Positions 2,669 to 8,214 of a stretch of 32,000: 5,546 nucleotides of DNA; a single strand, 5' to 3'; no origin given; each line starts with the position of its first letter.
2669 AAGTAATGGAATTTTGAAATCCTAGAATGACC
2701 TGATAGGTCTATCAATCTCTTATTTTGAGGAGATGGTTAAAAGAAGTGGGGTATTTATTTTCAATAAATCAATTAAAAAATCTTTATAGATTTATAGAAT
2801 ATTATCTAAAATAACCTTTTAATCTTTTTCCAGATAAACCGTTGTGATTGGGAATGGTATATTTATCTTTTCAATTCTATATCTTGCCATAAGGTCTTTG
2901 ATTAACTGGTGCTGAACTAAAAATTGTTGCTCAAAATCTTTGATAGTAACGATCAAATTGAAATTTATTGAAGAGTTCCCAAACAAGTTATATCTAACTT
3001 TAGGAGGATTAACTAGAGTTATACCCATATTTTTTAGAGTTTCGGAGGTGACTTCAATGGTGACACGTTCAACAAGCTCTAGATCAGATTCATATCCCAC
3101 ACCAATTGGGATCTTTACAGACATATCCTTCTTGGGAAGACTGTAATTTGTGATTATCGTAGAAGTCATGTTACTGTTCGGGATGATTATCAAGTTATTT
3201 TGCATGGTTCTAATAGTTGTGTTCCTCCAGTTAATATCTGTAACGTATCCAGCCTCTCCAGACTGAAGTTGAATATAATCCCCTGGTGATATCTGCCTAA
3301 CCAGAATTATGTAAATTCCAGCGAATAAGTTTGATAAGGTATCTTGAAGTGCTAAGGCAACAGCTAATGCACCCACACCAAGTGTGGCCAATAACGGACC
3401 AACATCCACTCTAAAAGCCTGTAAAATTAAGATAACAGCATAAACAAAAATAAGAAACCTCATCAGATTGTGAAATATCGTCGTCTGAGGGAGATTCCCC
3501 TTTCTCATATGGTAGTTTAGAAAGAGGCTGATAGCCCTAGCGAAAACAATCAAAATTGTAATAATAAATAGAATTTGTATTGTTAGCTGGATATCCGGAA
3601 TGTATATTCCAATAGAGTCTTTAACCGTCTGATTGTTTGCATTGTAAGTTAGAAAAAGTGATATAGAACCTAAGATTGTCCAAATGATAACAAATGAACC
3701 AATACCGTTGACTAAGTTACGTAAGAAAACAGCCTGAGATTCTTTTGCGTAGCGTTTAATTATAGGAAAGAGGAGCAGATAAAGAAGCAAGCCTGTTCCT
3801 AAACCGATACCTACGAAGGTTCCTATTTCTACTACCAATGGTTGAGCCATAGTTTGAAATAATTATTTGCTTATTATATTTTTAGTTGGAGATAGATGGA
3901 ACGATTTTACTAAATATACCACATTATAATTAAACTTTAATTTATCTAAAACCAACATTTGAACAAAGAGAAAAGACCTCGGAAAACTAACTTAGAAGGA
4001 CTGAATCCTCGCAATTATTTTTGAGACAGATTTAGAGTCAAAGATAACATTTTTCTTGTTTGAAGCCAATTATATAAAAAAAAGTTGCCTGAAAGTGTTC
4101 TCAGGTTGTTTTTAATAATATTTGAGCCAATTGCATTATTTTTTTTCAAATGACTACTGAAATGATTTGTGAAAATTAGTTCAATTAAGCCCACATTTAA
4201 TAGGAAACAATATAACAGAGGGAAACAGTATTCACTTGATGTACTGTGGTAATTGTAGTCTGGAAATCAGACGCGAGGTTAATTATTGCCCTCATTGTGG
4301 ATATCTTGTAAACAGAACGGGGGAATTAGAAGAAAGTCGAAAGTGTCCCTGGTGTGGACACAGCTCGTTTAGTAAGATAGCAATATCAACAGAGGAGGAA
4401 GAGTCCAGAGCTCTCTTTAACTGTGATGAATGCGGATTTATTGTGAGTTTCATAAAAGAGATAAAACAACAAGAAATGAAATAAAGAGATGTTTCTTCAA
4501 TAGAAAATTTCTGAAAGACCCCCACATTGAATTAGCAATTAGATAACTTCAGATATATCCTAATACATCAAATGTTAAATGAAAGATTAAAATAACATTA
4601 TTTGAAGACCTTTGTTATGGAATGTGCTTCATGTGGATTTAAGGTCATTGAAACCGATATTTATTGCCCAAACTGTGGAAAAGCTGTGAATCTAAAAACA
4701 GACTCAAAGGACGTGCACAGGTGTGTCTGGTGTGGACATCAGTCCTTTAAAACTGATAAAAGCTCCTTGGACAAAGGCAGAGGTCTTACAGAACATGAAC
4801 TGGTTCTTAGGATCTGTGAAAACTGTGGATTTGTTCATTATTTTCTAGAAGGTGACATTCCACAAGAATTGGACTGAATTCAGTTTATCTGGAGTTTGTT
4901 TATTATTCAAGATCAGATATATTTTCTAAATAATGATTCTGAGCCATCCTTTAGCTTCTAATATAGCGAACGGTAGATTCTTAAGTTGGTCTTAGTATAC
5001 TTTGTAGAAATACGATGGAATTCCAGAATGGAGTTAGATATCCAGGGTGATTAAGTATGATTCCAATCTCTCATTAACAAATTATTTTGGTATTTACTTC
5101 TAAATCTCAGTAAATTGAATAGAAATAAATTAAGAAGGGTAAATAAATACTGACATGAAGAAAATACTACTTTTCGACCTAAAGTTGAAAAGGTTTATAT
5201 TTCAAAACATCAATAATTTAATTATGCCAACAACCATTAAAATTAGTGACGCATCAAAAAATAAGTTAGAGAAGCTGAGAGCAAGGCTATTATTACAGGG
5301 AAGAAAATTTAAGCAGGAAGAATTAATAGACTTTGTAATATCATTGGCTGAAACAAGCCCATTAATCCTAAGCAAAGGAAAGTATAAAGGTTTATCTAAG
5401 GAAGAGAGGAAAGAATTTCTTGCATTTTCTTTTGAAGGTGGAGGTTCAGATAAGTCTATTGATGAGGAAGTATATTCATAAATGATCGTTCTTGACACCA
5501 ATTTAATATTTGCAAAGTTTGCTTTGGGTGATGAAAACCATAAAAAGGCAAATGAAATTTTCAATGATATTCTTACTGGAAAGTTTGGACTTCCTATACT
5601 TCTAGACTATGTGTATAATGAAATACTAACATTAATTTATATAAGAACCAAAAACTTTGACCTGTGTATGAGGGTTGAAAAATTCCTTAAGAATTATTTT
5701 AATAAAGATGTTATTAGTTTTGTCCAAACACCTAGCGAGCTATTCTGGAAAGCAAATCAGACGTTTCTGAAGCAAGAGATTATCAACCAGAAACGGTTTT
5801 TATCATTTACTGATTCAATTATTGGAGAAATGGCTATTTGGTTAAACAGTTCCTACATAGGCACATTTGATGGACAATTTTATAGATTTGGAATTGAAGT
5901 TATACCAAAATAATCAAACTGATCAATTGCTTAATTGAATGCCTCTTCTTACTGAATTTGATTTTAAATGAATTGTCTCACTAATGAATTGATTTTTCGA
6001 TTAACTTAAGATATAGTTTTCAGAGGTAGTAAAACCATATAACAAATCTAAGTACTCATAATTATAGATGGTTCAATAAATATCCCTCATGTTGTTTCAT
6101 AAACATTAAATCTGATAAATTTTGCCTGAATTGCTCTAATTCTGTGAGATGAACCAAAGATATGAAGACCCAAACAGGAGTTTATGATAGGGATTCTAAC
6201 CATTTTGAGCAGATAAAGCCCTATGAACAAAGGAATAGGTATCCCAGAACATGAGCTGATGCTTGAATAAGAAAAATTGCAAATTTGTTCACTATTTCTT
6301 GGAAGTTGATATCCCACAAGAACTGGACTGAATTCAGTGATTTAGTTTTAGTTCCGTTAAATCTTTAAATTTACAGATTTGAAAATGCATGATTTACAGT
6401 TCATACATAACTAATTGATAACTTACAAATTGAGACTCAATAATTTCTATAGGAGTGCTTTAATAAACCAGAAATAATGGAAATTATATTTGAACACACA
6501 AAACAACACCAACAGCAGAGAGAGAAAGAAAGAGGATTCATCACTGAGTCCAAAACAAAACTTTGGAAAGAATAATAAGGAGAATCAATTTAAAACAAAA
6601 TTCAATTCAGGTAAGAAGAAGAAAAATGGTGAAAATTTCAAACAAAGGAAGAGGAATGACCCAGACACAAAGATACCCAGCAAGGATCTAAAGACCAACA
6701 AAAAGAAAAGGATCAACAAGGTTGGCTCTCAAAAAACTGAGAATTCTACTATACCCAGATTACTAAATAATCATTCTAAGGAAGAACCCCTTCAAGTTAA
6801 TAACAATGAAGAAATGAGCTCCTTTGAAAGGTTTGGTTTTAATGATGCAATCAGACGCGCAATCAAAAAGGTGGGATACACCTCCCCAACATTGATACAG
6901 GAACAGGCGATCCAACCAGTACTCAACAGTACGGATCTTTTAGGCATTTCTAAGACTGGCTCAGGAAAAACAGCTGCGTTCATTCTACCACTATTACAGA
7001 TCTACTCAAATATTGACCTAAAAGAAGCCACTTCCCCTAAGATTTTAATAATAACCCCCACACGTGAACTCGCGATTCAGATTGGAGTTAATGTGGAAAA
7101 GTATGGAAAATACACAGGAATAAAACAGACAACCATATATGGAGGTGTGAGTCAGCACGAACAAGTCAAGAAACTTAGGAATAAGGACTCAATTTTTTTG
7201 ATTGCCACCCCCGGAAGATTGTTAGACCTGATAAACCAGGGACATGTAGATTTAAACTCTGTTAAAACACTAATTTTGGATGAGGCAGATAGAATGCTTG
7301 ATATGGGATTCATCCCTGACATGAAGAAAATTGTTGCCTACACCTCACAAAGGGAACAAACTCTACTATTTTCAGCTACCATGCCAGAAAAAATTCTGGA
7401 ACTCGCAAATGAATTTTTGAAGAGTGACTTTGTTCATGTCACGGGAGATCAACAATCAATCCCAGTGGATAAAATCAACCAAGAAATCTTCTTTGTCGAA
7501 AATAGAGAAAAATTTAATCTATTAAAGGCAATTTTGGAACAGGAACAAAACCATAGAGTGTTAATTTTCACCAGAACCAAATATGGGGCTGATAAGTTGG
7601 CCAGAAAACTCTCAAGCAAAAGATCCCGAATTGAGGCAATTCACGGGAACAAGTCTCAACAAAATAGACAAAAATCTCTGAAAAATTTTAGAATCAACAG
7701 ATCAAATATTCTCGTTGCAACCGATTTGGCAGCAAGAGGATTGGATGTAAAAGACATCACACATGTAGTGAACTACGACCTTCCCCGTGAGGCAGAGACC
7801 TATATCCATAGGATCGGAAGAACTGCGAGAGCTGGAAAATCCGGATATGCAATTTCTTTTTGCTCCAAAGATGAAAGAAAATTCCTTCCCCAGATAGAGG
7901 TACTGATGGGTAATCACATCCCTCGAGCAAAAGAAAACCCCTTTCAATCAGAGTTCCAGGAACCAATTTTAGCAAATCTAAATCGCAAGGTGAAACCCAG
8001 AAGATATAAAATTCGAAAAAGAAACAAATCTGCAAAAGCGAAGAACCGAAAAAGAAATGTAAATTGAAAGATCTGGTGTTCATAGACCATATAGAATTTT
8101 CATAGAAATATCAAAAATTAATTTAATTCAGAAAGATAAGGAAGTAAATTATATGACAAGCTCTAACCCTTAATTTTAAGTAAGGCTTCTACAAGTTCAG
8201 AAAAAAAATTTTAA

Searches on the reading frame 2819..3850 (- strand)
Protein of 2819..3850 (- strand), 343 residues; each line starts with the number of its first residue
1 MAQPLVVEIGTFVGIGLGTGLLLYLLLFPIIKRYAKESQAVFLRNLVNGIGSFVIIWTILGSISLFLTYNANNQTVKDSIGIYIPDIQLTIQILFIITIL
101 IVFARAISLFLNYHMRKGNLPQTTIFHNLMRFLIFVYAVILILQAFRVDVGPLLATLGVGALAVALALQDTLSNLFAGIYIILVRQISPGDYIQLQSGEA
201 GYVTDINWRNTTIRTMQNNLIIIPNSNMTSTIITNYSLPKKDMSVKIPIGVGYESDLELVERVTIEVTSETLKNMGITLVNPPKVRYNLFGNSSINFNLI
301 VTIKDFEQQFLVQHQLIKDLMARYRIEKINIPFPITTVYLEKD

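Call 47: search_protein_families(library=pfam, proteins=[window:2819-3850:-], max_evalue=0.001)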
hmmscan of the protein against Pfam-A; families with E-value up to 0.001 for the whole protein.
window:2819-3850:- (343 aa): 3 families
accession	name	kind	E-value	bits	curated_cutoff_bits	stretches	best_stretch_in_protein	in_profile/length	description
PF00924.24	MS_channel_2nd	-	1.1e-18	67.5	20.2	1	170-237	1-67/68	Mechanosensitive ion channel, beta-domain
PF21082.3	MS_channel_3rd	-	2.3e-08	34.8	21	1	245-329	1-86/88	Mechanosensitive ion channel MscS, C-terminal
PF21088.3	MS_channel_1st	-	5.7e-07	29.9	23.1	1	129-169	2-42/42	Mechanosensitive ion channel, transmembrane helices 2/3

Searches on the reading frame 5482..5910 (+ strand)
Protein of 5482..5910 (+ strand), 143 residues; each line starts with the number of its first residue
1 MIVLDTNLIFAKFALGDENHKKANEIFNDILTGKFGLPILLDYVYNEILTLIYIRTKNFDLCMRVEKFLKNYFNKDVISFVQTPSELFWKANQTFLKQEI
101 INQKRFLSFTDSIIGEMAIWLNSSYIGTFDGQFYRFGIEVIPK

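Call 47: search_protein_families(library=pfam, proteins=[window:5482-5910:+], max_evalue=0.001)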
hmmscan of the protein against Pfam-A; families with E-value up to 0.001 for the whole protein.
window:5482-5910:+ (143 aa): 1 family
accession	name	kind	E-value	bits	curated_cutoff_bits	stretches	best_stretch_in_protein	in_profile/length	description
PF01850.27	PIN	-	4.3e-07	31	23.6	1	2-137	1-118/120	PIN domain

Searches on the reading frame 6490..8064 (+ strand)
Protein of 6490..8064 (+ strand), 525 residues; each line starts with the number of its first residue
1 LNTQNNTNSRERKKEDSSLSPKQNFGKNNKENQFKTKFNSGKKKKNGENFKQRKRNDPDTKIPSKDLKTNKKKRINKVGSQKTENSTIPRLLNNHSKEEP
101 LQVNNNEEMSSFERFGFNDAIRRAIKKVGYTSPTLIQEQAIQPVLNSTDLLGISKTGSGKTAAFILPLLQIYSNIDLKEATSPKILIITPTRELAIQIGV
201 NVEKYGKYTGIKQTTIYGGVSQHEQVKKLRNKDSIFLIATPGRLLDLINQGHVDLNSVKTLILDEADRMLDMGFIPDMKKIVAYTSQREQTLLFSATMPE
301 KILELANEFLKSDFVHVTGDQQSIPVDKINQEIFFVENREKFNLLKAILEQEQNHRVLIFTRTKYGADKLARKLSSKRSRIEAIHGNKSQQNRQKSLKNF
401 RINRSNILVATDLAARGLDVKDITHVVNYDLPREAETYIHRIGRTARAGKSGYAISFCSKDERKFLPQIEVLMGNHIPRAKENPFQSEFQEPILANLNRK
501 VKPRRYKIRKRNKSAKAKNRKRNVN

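Call 47: search_protein_families(library=pfam, proteins=[window:6490-8064:+], max_evalue=0.001)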
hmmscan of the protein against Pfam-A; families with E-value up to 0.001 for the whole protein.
window:6490-8064:+ (525 aa): 4 families
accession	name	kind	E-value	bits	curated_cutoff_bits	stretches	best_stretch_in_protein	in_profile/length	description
PF00270.35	DEAD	-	3.7e-48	163.9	26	1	135-303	2-165/167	DEAD/DEAH box helicase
PF00271.37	Helicase_C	-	5.6e-35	120.4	23.5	1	340-449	1-110/110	Helicase conserved C-terminal domain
PF04851.21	ResIII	-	1.7e-07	31.7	22.5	1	136-299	7-163/164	Type III restriction enzyme, res subunit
PF16203.11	ERCC3_RAD25_C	-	0.00043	20.1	27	0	328-430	32-132/248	ERCC3/RAD25/XPB C-terminal helicase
